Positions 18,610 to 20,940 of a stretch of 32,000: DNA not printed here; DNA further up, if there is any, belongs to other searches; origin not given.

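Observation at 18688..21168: Solo SIR2_2-family protein with a large helical/TPR-like C-terminal half in an AT-rich islet wedged between IS remnants: candidate uncharacterised NAD-targeting defence gene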

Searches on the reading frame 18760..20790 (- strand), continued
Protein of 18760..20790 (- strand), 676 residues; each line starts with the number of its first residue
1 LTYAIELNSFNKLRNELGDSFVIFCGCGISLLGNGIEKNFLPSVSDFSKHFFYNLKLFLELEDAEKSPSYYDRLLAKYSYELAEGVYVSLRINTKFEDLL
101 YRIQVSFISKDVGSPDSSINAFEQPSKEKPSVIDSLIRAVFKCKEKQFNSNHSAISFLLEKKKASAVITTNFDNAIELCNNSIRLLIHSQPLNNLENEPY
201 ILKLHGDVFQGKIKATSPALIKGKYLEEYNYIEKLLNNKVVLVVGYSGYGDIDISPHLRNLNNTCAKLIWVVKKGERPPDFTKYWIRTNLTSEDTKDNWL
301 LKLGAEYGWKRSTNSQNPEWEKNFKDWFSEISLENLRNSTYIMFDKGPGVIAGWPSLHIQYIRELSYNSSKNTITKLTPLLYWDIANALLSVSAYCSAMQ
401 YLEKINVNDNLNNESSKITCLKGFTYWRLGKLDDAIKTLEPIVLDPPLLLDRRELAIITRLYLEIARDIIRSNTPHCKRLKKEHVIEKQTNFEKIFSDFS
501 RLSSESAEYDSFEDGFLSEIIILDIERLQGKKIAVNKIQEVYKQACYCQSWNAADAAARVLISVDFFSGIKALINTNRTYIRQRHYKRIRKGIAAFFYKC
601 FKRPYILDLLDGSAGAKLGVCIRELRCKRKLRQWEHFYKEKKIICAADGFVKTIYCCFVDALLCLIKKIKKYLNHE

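Call 26: search_solved_structures(query=A1, max_evalue=1, show_alignments=2)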
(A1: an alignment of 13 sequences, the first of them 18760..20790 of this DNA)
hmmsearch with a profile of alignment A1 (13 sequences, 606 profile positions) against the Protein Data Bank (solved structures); distinct sequences matched with E-value up to 1: 30.
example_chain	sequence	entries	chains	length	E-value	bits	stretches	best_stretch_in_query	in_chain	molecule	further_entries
8jkz_A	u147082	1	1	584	2.8e-07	32.9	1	122-223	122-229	Sir2 superfamily protein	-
8jl0_A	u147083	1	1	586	2.8e-07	32.9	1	122-223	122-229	Sir2 superfamily protein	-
8in8_B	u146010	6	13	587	2.8e-07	32.9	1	122-223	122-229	Sir2 superfamily protein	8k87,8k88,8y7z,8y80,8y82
8wkt_A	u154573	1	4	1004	5.6e-05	25.3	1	138-229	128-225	SIR2-like domain-containing protein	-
8k98_C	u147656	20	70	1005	5.6e-05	25.3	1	138-229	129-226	a protein | SIR2-like domain-containing protein | SIR2 family protein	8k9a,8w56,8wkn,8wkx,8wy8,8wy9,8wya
5m72_A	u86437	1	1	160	0.0015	20.5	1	357-461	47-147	Signal recognition particle subunit SRP72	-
8zsf_D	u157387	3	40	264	0.0045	19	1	137-221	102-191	Sir2 family NAD-dependent protein deacetylase | KomC, SIR2 domain protein, NADase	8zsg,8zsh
8wks_A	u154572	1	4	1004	0.0089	18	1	138-229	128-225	SIR2-like domain-containing protein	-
8wyb_A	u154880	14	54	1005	0.0089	18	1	138-229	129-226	SIR2-like domain-containing protein | DSR2 H171A | DSR2(H171A)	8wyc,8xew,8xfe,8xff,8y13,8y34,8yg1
7uxt_B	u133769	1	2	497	0.0094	17.9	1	128-184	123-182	USG protein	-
9r3e_B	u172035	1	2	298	0.017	17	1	129-188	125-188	Protein FAM118B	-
9r0p_B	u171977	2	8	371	0.029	16.3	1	129-186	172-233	Protein FAM118B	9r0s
6lhx_A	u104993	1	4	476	0.057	15.3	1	139-185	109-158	ThsA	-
6vfj_B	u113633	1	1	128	0.15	14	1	342-433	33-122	I53_dn5B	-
9avb_A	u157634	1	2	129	0.28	13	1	330-425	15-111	Mitochondrial fission 1 protein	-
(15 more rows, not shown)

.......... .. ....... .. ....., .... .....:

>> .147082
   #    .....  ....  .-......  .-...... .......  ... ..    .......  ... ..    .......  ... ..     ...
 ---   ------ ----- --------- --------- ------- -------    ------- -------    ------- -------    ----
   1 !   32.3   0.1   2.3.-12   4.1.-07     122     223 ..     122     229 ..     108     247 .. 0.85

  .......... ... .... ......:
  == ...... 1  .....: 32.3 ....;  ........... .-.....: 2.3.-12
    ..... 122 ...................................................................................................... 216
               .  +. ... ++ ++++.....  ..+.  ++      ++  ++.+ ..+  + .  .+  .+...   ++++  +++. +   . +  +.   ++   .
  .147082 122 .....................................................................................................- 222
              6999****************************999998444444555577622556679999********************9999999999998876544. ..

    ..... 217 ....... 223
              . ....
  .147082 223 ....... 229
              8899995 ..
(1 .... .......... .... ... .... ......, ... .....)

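Call 27: fold_search(model_id=the predicted structure, library=pdb)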
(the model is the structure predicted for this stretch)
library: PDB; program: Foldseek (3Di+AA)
matches with E <= 10: 1192; with E <= 0.001: 30
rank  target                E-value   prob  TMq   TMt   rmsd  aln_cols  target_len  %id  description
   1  8ykf_B                3.2e-06  1.00  0.23  0.17  27.6       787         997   13  The DSR2-DSAD1 complex with DSAD1 on the opposite sides (released 2024-08-14)
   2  8wyb_D                6.2e-06  1.00  0.23  0.17  27.4       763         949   12  Cryo-EM structure of DSR2 (H171A)-tube-NAD+ complex (released 2024-04-10)
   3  8xfe_A                1.2e-05  1.00  0.25  0.18  26.2       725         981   14  Cryo-EM structure of defence-associated sirtuin 2 (DSR2) H171A protein in complex with DSR anti-defence 1(DSAD1) (released 2024-10-23)
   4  8wyb_C                1.3e-05  1.00  0.25  0.19  27.5       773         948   14  Cryo-EM structure of DSR2 (H171A)-tube-NAD+ complex (released 2024-04-10)
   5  8k9a_D                1.8e-05  1.00  0.24  0.17  25.6       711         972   13  Cryo-EM structure of DSR2-DSAD1 state 2 (released 2024-05-01)
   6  8wy8_B                2.2e-05  1.00  0.23  0.17  26.2       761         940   14  Cryo-EM structure of DSR2 apo complex (released 2024-04-10)
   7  8w56_A                2.3e-05  1.00  0.23  0.17  28.0       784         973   12  Cryo-EM structure of DSR2-DSAD1 state 1 (released 2024-05-01)
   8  8w56_B                3.1e-05  1.00  0.26  0.19  28.0       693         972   14  Cryo-EM structure of DSR2-DSAD1 state 1 (released 2024-05-01)
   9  8zc9_B                4.0e-05  1.00  0.23  0.17  25.3       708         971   14  The Cryo-EM structure of DSR2-Tail tube-NAD+ complex (released 2024-09-11)
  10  8wkn_B                4.9e-05  1.00  0.23  0.17  26.9       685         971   13  Cryo-EM structure of DSR2-DSAD1 (released 2024-05-01)
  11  8k9a_B                5.5e-05  1.00  0.25  0.18  28.6       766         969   13  Cryo-EM structure of DSR2-DSAD1 state 2 (released 2024-05-01)
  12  8k9a_C                6.2e-05  1.00  0.26  0.19  28.4       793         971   12  Cryo-EM structure of DSR2-DSAD1 state 2 (released 2024-05-01)
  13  8xff_A                6.2e-05  1.00  0.22  0.16  27.0       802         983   13  Cryo-EM structure of defence-associatedsirtuin 2 (DSR2) H171A protein in complex with SPR phage tail tube protein (released 2024-10-23)
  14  8wyb_A                6.4e-05  1.00  0.23  0.17  26.3       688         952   12  Cryo-EM structure of DSR2 (H171A)-tube-NAD+ complex (released 2024-04-10)
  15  8y3m_B                7.3e-05  1.00  0.24  0.18  26.9       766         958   14  Cryo-EM structure of DSR2-DSAD1 complex (cross-linked) (released 2024-09-11)
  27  8jkz_A                3.8e-04  1.00  0.25  0.29   9.8       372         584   18  Cryo-EM structure of the prokaryotic SPARSA system complex (released 2024-01-24)
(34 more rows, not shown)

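Call 28: find_homologous_proteins(query=A1, max_evalue=1e-20)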
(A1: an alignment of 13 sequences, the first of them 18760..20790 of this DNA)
Query A1 (13 sequences) (676 aa, profile of the alignment): 13 proteins with E <= 1e-20 among 8000 candidates.
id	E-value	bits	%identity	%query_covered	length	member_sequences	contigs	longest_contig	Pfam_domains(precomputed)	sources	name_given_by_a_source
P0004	4.5e-239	813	28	94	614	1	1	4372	PF13289.13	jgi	-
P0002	1.3e-222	759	34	94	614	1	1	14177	PF13289.13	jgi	jgi:hypothetical protein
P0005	4.1e-220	751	32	84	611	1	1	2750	PF13289.13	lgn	-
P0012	6.5e-215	734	32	42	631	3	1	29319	PF13289.13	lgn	-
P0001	5.6e-214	730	100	100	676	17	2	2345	PF13289.13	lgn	-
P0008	9.6e-213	726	29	95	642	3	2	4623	PF13289.13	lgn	-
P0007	1.4e-210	719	28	92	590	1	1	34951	PF13289.13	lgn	-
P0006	8.5e-210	717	32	79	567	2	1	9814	PF13289.13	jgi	-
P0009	4.6e-207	708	26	88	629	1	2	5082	PF13289.13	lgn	-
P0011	6.6e-193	661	25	84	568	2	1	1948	PF13289.13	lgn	-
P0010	1.1e-153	531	25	72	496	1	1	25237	PF13289.13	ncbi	-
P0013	4.2e-143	496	30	42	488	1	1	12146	PF13289.13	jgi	jgi:hypothetical protein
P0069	6.1e-84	301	42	41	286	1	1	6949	-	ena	-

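Call 32: search_protein_families(library=pfam, proteins=[L003:2233-4938:-, L003:4990-5559:-, L003:5573-7675:-, L003:7691-9385:-, L004:6012-7010:+, L004:7022-7612:+, L004:7695-8840:+, L004:9067-9822:+, L004:11861-13660:-, L004:14189-14812:+], max_evalue=0.0001)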
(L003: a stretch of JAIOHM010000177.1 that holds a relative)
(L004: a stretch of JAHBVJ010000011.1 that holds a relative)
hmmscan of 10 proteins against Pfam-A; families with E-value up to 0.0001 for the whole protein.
L003:2233-4938:- (901 aa): 6 families
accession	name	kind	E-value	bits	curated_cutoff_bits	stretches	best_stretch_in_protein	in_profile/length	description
PF02702.23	KdpD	-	1.9e-98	328.5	26.1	1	29-237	2-210/210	Osmosensitive K+ channel His kinase sensor domain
PF02518.31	HATPase_c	-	2.4e-31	108.9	26.4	1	785-890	4-110/111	Histidine kinase-, DNA gyrase B-, and HSP90-like ATPase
PF13493.11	DUF4118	-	1.7e-25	89.3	28.4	1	409-516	1-105/107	Domain of unknown function (DUF4118)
PF00512.31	HisKA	-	2.7e-15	56.6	26.9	1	677-738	4-66/66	His Kinase A (phospho-acceptor) domain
PF13492.12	GAF_3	-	7.6e-10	39.7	27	1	537-655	1-129/129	GAF domain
PF00582.32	Usp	-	3.8e-06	27.9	24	1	259-372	4-133/141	Universal stress protein family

L003:4990-5559:- (189 aa): 1 family
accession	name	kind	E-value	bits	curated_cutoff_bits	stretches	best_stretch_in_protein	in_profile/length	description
PF02669.20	KdpC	-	4.7e-71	238.8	24.1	1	5-186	2-181/182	K+-transporting ATPase, c chain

L003:5573-7675:- (700 aa): 2 families
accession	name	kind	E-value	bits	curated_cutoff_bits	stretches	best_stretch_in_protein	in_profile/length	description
PF00122.25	E1-E2_ATPase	-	7.2e-31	107.5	28.1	1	105-288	4-179/181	E1-E2 ATPase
PF00702.32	Hydrolase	-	2.2e-24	87.3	26.4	1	306-541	1-191/191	haloacid dehalogenase-like hydrolase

L003:7691-9385:- (564 aa): 1 family
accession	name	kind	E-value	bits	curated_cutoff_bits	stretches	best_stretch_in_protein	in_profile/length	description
PF03814.21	KdpA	-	1.4e-244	812.8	22.6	1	11-556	2-548/548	Potassium-transporting ATPase A subunit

L004:6012-7010:+ (332 aa): 1 family
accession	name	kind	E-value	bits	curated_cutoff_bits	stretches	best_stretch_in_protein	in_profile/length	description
PF00248.27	Aldo_ket_red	-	1e-70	238.6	24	1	16-308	2-289/291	Aldo/keto reductase family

L004:7022-7612:+ (196 aa): 2 families
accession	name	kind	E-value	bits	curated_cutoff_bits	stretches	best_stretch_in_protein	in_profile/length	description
PF17935.6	TetR_C_27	-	1.5e-38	131.6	26.1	1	79-184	1-106/106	Tetracyclin repressor-like, C-terminal domain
PF00440.29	TetR_N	-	2.3e-12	46.9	24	1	11-57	1-47/47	Bacterial regulatory proteins, tetR family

L004:7695-8840:+ (381 aa): 2 families
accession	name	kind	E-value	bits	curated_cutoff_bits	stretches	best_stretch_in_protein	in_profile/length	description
PF01041.23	DegT_DnrJ_EryC1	-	4.5e-81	273.3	19.8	1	14-371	5-359/360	DegT/DnrJ/EryC1/StrS aminotransferase family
PF00266.25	Aminotran_5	-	4.2e-05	23.1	21.5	1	53-215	66-229/371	Aminotransferase class-V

L004:9067-9822:+ (251 aa): 3 families
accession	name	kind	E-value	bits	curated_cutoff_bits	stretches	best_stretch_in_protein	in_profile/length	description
PF00498.31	FHA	-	3.8e-17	62.9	20.7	1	158-234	1-66/67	FHA domain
PF16697.10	Yop-YscD_cpl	-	1.1e-06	29.2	33.2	1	173-237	28-86/94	Inner membrane component of T3SS, cytoplasmic domain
PF13248.11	Zn_ribbon_3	-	2.7e-05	23.9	27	1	84-106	4-26/26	zinc-ribbon domain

L004:11861-13660:- (599 aa): 3 families
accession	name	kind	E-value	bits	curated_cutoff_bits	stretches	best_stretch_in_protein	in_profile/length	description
PF06418.20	CTP_synth_N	-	5.9e-123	409.9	26.1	1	44-308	1-265/265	CTP synthase N-terminus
PF00117.34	GATase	-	6.5e-39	134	22.8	1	344-568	2-189/190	Glutamine amidotransferase class-I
PF01656.29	CbiA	-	2.5e-05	24.7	25.4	1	54-332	8-71/125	CobQ/CobB/MinD/ParA nucleotide binding domain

L004:14189-14812:+ (207 aa): 1 family
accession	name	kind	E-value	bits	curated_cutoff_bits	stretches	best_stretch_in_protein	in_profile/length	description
PF00440.29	TetR_N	-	9e-16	57.8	24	1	23-66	2-45/47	Bacterial regulatory proteins, tetR family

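Call 33: search_protein_families(library=pfam, proteins=[L005:6598-8334:+, L005:8623-9090:+, L005:9244-9858:+, L005:11979-12734:+, L005:13324-14151:-, L006:6600-7403:+, L006:7602-8240:+, L006:9129-9716:-, L006:12261-12689:-, L006:12752-13849:+], max_evalue=0.0001)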
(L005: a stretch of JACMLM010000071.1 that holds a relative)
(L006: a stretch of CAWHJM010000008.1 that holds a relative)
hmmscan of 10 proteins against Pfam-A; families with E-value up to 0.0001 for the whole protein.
L005:6598-8334:+ (578 aa): 0 families

L005:8623-9090:+ (155 aa): 3 families
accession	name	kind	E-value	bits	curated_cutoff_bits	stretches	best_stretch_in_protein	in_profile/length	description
PF13302.13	Acetyltransf_3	-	3e-32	112.6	25.4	1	2-133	10-137/138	Acetyltransferase (GNAT) domain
PF00583.31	Acetyltransf_1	-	3.8e-12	47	20.7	1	31-132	17-115/116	Acetyltransferase (GNAT) family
PF13420.13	Acetyltransf_4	-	3.3e-07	30.9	24.3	1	2-133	7-134/155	Acetyltransferase (GNAT) domain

L005:9244-9858:+ (204 aa): 1 family
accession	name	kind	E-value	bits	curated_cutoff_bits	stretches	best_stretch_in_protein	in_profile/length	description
PF01936.24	NYN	-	6.5e-07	30.4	24.2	1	2-164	1-131/145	NYN domain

L005:11979-12734:+ (251 aa): 0 families

L005:13324-14151:- (275 aa): 2 families
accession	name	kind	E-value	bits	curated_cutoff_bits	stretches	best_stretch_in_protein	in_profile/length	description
PF00398.26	RrnaAD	-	1.1e-47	162.8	24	1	7-253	4-259/263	Ribosomal RNA adenine dimethylase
PF13649.12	Methyltransf_25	-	1.5e-05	26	27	1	37-100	1-67/97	Methyltransferase domain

L006:6600-7403:+ (267 aa): 8 families
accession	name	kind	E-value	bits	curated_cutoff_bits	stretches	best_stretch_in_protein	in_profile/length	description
PF13847.12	Methyltransf_31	-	3.6e-24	85.6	27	1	39-148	3-113/145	Methyltransferase domain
PF13649.12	Methyltransf_25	-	4.6e-20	72.5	27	1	43-140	1-97/97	Methyltransferase domain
PF08241.18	Methyltransf_11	-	2e-19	70.5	21.2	1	44-144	1-95/95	Methyltransferase domain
PF01209.24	Ubie_methyltran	-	3e-19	69.7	20.1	1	30-144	38-151/233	ubiE/COQ5 methyltransferase family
PF08242.18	Methyltransf_12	-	7.2e-15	55.9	30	1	44-142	1-98/98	Methyltransferase domain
PF13489.12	Methyltransf_23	-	1.4e-08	35.1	27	1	29-149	11-121/164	Methyltransferase domain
PF01135.25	PCMT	-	1.9e-08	34.8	20.3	1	13-162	47-188/210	Protein-L-isoaspartate(D-aspartate) O-methyltransferase (PCMT)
PF02353.26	CMAS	-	1.9e-05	24.6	27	1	31-146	54-166/273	Mycolic acid cyclopropane synthetase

L006:7602-8240:+ (212 aa): 1 family
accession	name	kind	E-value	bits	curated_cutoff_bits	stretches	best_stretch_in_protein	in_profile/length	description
PF02585.22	PIG-L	-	1.4e-14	55.1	28.2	1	9-125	1-128/129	GlcNAc-PI de-N-acetylase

L006:9129-9716:- (195 aa): 0 families

L006:12261-12689:- (142 aa): 0 families

L006:12752-13849:+ (365 aa): 0 families

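Call 34: search_protein_families(library=pfam, proteins=[L007:7456-8256:-, L007:8634-9374:-, L007:12191-12523:-, L007:12870-14015:-, L007:14832-16553:+, L009:6386-7207:+, L009:7419-7958:+, L009:8386-9777:-, L009:12775-14112:+, L009:14276-15094:-], max_evalue=0.0001)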
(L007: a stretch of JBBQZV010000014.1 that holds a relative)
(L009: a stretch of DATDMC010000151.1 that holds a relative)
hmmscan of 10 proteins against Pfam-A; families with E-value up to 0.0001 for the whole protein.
L007:7456-8256:- (266 aa): 0 families

L007:8634-9374:- (246 aa): 1 family
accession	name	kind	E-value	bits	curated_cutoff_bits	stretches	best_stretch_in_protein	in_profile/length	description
PF01610.23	DDE_Tnp_ISL3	-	1.8e-51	175.7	23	1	44-246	1-212/240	Transposase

L007:12191-12523:- (110 aa): 1 family
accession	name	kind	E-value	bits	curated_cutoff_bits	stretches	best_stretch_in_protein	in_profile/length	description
PF01934.22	HepT-like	-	1.2e-19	70.6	23.5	1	18-106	3-115/120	Ribonuclease HepT-like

L007:12870-14015:- (381 aa): 2 families
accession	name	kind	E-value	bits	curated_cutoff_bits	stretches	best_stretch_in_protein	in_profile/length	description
PF13784.11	Fic_N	-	1.2e-21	77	26.7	1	36-116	2-82/82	Fic/DOC family N-terminal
PF02661.23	Fic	-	6.4e-19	69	24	1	122-227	1-93/93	Fic/DOC family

L007:14832-16553:+ (573 aa): 1 family
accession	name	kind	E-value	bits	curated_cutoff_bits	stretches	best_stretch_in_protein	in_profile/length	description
PF00656.27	Peptidase_C14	-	1.8e-06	28.3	21.4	1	64-215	49-195/233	Caspase domain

L009:6386-7207:+ (273 aa): 0 families

L009:7419-7958:+ (179 aa): 2 families
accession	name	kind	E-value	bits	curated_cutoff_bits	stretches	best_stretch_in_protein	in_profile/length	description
PF12587.13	DUF3761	-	7.3e-25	87.7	29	1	118-178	21-81/82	Protein of unknown function (DUF3761)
PF08239.17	SH3_3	-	1.7e-11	44.5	27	1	54-106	3-53/54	Bacterial SH3 domain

L009:8386-9777:- (463 aa): 0 families

L009:12775-14112:+ (445 aa): 3 families
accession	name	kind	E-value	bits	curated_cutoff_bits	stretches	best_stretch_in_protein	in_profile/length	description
PF03453.22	MoeA_N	-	7.3e-43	146.4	30.8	1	46-208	1-160/160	MoeA N-terminal region (domain I and II)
PF00994.29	MoCF_biosynth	-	1.9e-28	99.4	26.6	1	221-358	1-142/144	Probable molybdopterin binding domain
PF03454.20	MoeA_C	-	7.1e-09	36.2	22.1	1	374-433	2-61/72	MoeA C-terminal region (domain IV)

L009:14276-15094:- (272 aa): 1 family
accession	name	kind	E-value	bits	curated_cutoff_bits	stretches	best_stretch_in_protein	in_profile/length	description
PF03405.20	FA_desaturase_2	-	3.3e-05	23.3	22.7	1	69-190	94-207/325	Fatty acid desaturase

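Call 54: search_dna_similar(query=window:18763-20790:-, collection=phages, mode=protein, max_evalue=0.001, max_rows=15)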
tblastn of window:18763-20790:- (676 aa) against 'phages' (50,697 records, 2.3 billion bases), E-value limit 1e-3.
No match.

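Call 55: search_dna_similar(query=window:18763-20790:-, collection=plasmids, mode=protein, max_evalue=0.001, max_rows=15)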
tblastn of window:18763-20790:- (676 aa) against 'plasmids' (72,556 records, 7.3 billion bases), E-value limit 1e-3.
No match.

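Call 56: find_related_loci(query=A1, collection=metagenome_contigs, flank=8000)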
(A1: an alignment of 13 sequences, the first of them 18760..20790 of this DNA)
Query A1 (676 aa) in metagenome_contigs; peptide patterns used: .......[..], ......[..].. (x = any residue, [..] = any of these).
265 stretches matched a pattern; 25 encode a relative of the query (tblastn E <= 1e-3); 25 distinct loci.
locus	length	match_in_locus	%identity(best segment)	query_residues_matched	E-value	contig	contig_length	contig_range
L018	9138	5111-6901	32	5-645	4e-97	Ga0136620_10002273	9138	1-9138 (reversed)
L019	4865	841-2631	32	5-645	2e-97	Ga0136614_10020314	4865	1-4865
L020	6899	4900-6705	32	9-643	2e-83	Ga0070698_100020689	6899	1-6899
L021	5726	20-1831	30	7-643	9e-80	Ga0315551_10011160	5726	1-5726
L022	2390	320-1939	31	6-578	7e-79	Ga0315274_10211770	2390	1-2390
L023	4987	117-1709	32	10-573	1e-76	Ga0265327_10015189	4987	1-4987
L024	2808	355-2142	31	5-640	1e-74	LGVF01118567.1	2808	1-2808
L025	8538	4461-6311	29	7-654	8e-58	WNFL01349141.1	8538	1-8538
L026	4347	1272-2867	29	7-571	3e-57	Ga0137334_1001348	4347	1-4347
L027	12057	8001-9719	28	7-596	2e-56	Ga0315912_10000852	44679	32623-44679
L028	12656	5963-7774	27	4-639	1e-55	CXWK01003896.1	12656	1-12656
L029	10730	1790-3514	29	7-614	1e-55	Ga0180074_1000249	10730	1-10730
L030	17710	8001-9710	27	7-611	1e-51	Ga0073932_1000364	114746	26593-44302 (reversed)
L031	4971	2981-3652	34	7-258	2e-33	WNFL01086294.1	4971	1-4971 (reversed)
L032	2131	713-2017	28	7-470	1e-33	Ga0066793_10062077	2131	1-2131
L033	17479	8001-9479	26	7-535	4e-29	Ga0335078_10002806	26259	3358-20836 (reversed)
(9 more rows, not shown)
